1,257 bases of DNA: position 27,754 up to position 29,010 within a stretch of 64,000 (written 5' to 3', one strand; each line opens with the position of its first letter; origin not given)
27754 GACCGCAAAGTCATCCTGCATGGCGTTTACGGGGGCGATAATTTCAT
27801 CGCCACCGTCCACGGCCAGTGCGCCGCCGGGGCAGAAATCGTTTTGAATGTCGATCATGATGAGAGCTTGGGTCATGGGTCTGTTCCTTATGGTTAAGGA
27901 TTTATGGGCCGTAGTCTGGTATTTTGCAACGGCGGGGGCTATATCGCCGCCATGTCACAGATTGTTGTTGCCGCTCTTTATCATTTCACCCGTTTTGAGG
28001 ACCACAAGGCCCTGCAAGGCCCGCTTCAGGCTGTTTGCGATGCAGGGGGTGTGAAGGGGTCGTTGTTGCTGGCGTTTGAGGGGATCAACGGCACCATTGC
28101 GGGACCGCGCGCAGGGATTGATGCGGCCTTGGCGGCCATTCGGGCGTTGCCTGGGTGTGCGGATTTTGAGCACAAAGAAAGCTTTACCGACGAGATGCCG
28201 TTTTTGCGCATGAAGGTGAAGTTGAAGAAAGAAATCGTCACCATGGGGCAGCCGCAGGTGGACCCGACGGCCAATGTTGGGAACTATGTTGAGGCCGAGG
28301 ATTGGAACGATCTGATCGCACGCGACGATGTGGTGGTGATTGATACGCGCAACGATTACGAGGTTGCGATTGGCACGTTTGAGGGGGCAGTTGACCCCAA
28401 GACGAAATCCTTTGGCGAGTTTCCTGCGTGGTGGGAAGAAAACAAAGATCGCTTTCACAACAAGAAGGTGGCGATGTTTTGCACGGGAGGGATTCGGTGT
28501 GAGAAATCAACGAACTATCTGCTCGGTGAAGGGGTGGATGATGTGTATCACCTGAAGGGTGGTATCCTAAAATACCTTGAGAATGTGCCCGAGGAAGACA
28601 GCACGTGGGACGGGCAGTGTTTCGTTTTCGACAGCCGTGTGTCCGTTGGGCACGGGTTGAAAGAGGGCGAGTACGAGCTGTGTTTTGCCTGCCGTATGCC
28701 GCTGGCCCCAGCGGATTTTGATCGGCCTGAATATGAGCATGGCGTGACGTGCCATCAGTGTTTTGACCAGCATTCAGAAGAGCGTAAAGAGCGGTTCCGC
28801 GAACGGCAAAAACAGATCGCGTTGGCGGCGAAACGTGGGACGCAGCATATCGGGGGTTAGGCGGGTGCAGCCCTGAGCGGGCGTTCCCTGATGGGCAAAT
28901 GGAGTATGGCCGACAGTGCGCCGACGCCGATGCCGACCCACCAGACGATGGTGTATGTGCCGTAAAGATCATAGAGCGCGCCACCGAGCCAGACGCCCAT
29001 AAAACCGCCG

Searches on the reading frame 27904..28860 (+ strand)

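Call 95: search_protein_families(library=pfam, proteins=[window:27904-28860:+], max_evalue=0.00001)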
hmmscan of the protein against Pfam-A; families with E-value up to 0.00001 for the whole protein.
window:27904-28860:+ (318 aa): 2 families
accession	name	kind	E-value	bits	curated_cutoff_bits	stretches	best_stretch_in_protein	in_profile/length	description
PF17773.7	UPF0176_N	-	3.5e-26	91.9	26.2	1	21-111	2-92/92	UPF0176 acylphosphatase like domain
PF00581.25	Rhodanese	-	5.2e-09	36.9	22.2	1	131-225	2-100/102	Rhodanese-like domain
